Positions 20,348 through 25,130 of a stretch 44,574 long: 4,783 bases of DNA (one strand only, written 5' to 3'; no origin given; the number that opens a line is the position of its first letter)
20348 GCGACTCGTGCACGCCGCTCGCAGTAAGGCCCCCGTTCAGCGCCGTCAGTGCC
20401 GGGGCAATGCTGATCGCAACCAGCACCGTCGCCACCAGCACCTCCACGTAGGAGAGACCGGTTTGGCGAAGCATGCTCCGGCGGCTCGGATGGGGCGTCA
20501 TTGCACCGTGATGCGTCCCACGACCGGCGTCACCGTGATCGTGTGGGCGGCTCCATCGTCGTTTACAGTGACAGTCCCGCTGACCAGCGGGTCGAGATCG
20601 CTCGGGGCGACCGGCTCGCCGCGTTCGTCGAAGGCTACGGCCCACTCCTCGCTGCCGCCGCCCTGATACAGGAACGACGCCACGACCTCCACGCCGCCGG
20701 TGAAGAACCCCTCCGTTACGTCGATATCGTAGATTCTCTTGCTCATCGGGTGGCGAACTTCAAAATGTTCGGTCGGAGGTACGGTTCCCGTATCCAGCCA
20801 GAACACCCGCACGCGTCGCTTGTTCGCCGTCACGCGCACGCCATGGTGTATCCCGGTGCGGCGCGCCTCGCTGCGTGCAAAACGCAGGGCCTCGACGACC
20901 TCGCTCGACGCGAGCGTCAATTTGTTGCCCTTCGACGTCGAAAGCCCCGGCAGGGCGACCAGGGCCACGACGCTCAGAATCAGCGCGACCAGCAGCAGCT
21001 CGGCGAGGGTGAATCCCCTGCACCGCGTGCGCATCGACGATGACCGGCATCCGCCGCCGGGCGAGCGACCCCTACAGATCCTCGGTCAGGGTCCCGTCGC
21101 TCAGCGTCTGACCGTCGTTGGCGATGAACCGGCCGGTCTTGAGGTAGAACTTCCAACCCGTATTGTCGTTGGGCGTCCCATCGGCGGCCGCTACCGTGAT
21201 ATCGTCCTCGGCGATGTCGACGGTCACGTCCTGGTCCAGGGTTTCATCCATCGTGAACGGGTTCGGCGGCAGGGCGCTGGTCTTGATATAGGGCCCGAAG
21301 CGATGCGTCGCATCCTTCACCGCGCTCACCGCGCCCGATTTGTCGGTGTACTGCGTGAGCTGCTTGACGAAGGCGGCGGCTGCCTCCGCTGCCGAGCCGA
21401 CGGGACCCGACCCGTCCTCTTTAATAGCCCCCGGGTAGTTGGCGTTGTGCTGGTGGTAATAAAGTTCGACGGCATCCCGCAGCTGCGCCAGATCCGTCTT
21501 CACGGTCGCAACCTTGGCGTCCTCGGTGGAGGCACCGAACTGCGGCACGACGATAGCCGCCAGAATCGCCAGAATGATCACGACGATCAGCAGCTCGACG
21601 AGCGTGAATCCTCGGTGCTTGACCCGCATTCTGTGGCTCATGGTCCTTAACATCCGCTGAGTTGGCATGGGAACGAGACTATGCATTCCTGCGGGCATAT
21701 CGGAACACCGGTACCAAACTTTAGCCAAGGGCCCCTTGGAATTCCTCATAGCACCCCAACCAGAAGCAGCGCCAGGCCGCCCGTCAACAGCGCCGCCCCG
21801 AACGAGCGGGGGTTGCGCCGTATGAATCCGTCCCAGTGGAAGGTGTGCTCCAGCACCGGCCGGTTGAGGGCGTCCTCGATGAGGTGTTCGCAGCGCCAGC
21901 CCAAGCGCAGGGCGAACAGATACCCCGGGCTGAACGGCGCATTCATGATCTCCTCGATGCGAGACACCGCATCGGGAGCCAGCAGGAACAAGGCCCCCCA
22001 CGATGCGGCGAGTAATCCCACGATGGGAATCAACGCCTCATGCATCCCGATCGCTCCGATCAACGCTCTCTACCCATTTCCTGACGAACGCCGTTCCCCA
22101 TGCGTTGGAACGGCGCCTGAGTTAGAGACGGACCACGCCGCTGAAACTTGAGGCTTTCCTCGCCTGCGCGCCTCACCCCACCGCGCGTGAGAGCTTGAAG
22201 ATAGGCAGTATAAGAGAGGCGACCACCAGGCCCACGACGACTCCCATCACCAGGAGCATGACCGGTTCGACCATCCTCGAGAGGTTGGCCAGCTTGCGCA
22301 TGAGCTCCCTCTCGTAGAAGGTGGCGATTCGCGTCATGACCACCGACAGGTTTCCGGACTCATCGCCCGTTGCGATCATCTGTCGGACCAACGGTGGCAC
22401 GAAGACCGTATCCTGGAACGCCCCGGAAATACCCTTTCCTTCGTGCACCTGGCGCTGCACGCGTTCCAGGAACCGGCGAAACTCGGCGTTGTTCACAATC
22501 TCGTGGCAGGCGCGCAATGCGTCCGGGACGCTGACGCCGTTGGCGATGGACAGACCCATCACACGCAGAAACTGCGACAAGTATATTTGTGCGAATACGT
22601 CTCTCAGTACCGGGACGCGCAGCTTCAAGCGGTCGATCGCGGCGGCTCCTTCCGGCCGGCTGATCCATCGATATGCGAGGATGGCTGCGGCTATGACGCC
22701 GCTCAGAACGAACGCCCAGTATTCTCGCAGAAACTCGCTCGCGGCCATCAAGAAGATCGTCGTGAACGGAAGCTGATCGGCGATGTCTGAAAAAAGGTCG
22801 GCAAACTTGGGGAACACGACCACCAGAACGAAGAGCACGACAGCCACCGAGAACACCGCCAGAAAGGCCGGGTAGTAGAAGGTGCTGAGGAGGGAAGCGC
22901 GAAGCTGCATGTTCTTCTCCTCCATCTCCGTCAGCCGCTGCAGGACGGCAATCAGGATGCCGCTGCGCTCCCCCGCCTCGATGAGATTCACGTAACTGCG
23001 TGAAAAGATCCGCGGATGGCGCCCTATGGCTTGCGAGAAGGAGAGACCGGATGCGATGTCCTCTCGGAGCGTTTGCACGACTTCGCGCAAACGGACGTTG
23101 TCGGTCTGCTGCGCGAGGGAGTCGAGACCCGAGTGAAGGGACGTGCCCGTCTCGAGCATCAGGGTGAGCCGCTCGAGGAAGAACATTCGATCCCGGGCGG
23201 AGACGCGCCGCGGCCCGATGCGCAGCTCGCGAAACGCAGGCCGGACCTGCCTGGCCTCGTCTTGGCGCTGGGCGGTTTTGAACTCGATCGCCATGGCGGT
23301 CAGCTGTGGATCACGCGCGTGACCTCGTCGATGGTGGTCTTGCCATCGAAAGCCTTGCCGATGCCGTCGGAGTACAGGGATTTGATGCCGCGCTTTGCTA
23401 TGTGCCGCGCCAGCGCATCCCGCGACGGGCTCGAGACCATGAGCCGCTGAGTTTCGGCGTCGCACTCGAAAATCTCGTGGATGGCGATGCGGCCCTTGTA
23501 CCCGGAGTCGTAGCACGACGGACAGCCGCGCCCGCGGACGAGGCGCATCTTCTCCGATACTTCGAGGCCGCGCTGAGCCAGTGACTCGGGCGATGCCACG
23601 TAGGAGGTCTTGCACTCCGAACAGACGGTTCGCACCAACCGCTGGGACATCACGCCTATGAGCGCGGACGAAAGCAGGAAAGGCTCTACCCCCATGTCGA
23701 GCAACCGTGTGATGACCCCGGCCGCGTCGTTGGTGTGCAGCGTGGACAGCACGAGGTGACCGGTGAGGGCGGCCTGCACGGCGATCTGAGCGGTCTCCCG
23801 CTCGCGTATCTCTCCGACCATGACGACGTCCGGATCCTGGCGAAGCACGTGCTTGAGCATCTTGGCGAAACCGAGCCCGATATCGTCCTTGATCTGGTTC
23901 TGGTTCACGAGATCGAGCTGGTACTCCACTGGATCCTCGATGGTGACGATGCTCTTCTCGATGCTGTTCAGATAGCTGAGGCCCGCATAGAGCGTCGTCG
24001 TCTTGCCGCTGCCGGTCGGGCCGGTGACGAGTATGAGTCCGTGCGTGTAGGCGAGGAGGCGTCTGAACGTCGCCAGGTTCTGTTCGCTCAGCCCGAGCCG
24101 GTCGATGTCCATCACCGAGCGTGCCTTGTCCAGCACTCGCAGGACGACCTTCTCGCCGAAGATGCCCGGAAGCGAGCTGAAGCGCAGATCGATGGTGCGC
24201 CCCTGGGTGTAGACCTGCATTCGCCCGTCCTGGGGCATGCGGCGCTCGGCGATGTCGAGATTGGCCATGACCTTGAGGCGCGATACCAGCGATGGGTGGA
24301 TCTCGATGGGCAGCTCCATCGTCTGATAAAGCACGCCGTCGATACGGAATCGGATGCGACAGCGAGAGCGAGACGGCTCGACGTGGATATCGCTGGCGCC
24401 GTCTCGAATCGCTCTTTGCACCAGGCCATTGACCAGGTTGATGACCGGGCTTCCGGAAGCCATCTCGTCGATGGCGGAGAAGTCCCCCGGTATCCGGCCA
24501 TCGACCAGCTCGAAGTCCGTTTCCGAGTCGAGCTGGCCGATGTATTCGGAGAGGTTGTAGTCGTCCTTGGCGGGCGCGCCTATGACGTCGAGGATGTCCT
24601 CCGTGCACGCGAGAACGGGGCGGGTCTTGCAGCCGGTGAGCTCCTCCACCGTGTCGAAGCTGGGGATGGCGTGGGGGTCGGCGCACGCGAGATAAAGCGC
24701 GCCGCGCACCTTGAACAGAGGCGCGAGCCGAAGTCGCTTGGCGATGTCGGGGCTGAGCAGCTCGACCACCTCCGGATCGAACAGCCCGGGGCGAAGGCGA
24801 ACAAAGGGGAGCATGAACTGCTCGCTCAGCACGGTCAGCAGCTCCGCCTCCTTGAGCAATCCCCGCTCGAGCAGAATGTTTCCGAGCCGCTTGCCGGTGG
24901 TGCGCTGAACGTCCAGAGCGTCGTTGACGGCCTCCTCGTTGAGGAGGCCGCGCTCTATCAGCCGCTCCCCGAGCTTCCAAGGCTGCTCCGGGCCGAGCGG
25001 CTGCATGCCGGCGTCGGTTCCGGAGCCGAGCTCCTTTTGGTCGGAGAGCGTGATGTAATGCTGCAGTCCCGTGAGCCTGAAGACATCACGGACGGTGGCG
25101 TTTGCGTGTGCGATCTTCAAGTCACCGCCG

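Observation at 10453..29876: Self-contained type IV filament locus (MSHA/T2SS hybrid) without a secretin, carrying its own c-di-GMP, cAMP and phosphorelay genes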

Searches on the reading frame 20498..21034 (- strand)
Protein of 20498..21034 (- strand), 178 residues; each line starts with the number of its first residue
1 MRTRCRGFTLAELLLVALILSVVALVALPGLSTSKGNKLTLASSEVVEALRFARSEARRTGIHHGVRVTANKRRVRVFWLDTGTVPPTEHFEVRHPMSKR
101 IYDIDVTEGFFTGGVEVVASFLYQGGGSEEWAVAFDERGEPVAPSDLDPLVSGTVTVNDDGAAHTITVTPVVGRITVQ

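Call 6: search_protein_families(library=pfam, max_evalue=0.01, proteins=[window:20498-21034:-])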
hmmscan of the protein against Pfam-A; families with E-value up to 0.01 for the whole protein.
window:20498-21034:- (178 aa): 2 families
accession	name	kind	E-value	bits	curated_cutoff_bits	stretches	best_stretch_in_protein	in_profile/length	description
PF07963.17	N_methyl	-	2.1e-06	27.5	21.2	1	3-28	2-27/27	Prokaryotic N-terminal methylation motif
PF12019.13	GspH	-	0.0054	17.7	21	0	44-169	3-105/108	Type II transport protein GspH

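Call 28: search_protein_families(library=ncbifam, max_evalue=0.001, proteins=[window:20498-21034:-])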
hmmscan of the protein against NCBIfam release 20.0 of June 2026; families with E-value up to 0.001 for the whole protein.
window:20498-21034:- (178 aa): 7 families
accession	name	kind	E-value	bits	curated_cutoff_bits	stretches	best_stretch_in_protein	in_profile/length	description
TIGR01708.2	typeII_sec_gspH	equivalog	6.2e-08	32.8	80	1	6-76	2-73/169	type II secretion system minor pseudopilin GspH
NF041013.1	T4P_ComGE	equivalog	4.7e-06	26.6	49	1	4-79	2-80/83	competence type IV pilus minor pilin ComGE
NF047827.1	T3SSXpsH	equivalog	1.3e-05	25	160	1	6-88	1-84/145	type II secretion system protein XpsH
TIGR02596.1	TIGR02596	subfamily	3.2e-05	24.1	70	1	8-68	1-62/196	Verru_Chthon cassette protein D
TIGR02532.1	IV_pilin_GFxxxE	domain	4.3e-05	23.2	16.3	1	5-28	1-24/24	prepilin-type N-terminal cleavage/methylation domain-containing protein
NF040999.1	pilin_ComGC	equivalog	6.6e-05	23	75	1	6-36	2-32/84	competence type IV pilus major pilin ComGC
NF040982.1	ComGD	equivalog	0.00036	21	70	1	6-78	2-75/139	competence type IV pilus minor pilin ComGD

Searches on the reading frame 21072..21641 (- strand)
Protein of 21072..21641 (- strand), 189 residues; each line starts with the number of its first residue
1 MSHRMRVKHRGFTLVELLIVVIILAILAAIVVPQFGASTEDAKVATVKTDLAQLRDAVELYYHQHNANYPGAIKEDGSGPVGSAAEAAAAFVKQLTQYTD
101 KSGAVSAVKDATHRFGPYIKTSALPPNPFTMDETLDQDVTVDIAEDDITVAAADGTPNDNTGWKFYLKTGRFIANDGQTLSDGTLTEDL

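Call 28: search_protein_families(library=ncbifam, max_evalue=0.001, proteins=[window:21072-21536:-])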
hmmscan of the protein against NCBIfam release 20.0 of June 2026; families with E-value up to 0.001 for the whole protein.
window:21072-21536:- (154 aa): 0 families

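Call 31: search_protein_families(library=ncbifam, max_evalue=0.001, proteins=[window:21072-21641:-])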
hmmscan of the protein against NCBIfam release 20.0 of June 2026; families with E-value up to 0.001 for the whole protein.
window:21072-21641:- (189 aa): 9 families
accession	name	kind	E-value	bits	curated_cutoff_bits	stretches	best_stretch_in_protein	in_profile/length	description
TIGR01710.1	typeII_sec_gspG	equivalog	2.9e-13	50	88.85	1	10-71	1-61/134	type II secretion system major pseudopilin GspG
NF041775.1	typeIV_PilA_Myxo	equivalog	5.4e-11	42.9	400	1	4-140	5-147/214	type IV pilin protein PilA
NF007862.0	PRK10574.1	equivalog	2.2e-08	34.4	138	1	8-66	3-61/145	prepilin peptidase-dependent pilin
TIGR02532.1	IV_pilin_GFxxxE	domain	4e-08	32.8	16.3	1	10-32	2-24/24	prepilin-type N-terminal cleavage/methylation domain-containing protein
TIGR01708.2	typeII_sec_gspH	equivalog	5.6e-07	29.7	80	1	9-53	1-45/169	type II secretion system minor pseudopilin GspH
NF040999.1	pilin_ComGC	equivalog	2.6e-06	27.5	75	1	10-62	2-54/84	competence type IV pilus major pilin ComGC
NF041013.1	T4P_ComGE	equivalog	6.4e-05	23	49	1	9-53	3-47/83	competence type IV pilus minor pilin ComGE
TIGR02596.1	TIGR02596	subfamily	0.00033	20.8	70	1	12-53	1-42/196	Verru_Chthon cassette protein D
NF007800.0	PRK10506.1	equivalog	0.00053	19.9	158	1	5-48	4-47/163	prepilin peptidase-dependent protein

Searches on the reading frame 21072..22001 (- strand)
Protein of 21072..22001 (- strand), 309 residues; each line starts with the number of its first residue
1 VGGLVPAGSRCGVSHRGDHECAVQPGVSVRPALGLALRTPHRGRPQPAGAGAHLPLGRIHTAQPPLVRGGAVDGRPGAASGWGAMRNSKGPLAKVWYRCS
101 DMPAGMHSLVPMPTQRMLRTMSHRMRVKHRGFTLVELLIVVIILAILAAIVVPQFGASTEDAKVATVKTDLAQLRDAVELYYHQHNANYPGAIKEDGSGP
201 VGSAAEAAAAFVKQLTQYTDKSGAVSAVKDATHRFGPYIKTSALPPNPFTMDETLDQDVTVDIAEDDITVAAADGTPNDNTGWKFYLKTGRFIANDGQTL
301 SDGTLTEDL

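Call 6: search_protein_families(library=pfam, max_evalue=0.01, proteins=[window:21072-22001:-])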
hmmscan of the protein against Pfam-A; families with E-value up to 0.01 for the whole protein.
window:21072-22001:- (309 aa): 1 family
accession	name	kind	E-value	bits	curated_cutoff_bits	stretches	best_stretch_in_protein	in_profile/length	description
PF07963.17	N_methyl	-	1.3e-08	34.5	21.2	1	128-151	3-26/27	Prokaryotic N-terminal methylation motif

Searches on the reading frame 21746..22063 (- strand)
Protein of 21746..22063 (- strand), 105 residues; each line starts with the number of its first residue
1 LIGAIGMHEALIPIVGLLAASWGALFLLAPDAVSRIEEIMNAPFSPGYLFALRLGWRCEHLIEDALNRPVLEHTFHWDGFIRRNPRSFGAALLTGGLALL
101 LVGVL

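Call 6: search_protein_families(library=pfam, max_evalue=0.01, proteins=[window:21746-22063:-])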
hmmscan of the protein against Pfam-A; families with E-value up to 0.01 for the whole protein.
window:21746-22063:- (105 aa): 0 families

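Call 18: search_protein_families(library=pfam, max_evalue=0.001, proteins=[window:21746-22063:-])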
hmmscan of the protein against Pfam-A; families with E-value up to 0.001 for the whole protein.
window:21746-22063:- (105 aa): 0 families

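Call 31: search_protein_families(library=ncbifam, max_evalue=0.001, proteins=[window:21746-22045:-])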
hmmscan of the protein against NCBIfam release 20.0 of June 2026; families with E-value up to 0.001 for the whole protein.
window:21746-22045:- (99 aa): 0 families

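Call 51: search_protein_families(library=pfam, max_evalue=5, proteins=[window:21746-22045:-])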
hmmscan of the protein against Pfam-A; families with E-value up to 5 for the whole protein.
window:21746-22045:- (99 aa): 1 family
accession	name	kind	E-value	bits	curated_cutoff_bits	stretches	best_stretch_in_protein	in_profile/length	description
PF08682.16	DUF1780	-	0.16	12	27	1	16-78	135-195/208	Putative endonuclease, protein of unknown function (DUF1780)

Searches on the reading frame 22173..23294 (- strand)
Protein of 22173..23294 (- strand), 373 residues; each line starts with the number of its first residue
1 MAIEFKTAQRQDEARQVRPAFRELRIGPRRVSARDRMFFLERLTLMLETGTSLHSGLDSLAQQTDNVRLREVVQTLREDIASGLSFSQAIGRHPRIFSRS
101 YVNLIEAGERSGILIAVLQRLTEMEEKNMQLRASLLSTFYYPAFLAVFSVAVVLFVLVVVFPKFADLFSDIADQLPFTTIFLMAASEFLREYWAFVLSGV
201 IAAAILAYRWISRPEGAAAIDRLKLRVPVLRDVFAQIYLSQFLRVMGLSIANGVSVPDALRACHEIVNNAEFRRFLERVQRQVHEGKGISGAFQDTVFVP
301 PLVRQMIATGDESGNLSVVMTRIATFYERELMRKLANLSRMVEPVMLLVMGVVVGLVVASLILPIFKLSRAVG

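Call 31: search_protein_families(library=ncbifam, max_evalue=0.001, proteins=[window:22173-23294:-])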
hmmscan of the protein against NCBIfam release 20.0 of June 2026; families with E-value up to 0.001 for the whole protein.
window:22173-23294:- (373 aa): 7 families
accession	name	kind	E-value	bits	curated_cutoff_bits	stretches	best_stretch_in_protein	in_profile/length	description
TIGR02120.1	GspF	equivalog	1.1e-89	301.5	424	1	23-371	52-400/401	type II secretion system inner membrane protein GspF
NF052607.1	T4PiliAsmPilCThrm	equivalog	1e-79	268.5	700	1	34-368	66-400/406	type IV pilus assembly protein PilC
NF052606.1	T4PiliAsmPilCMyx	equivalog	3.1e-70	237.1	700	1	26-372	71-418/419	type IV pilus assembly protein PilC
NF007861.0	PRK10573.1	equivalog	2e-68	231.3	401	1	24-372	49-398/401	protein transport protein HofC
NF047826.1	T3SSXpsF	equivalog_domain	2.5e-51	174.8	650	1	20-373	53-405/405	type II secretion system protein XpsF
NF041012.2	T4P_ComGB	equivalog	3.9e-38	131.6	240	1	36-368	3-330/332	competence type IV pilus assembly protein ComGB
NF045751.1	MPN385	equivalog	0.00018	22.2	120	0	305-368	36-99/105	MPN385 family protein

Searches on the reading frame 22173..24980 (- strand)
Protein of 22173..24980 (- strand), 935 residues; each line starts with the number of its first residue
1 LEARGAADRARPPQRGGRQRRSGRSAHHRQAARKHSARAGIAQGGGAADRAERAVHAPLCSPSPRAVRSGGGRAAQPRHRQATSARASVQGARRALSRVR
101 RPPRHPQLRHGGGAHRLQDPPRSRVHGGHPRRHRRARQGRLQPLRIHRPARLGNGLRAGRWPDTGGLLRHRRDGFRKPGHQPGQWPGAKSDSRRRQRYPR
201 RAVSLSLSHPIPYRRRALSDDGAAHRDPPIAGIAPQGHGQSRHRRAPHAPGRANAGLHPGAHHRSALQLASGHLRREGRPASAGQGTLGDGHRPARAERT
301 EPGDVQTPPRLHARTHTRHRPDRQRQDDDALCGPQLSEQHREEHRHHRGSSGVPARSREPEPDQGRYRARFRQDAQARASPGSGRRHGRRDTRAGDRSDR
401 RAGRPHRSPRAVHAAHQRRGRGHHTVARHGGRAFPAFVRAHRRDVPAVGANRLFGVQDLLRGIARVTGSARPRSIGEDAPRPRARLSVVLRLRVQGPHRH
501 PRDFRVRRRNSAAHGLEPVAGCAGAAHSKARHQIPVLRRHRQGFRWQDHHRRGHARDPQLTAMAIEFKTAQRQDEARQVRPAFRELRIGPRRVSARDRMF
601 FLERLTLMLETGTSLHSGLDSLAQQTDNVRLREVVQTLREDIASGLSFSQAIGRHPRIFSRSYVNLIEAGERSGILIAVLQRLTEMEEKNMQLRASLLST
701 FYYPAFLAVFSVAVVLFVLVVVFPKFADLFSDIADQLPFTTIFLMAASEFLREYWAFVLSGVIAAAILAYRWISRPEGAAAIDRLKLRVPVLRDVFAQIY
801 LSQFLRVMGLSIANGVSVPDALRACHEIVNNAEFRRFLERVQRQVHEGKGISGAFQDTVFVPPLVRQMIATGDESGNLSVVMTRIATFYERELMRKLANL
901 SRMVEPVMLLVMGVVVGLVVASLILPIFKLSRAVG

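Call 6: search_protein_families(library=pfam, max_evalue=0.01, proteins=[window:22173-24980:-])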
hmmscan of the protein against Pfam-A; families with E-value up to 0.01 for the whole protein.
window:22173-24980:- (935 aa): 1 family
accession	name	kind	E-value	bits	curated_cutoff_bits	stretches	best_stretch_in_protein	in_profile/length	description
PF00482.28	T2SSF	-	2.3e-52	176.6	25.2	2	804-926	1-125/125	Type II secretion system (T2SS), protein F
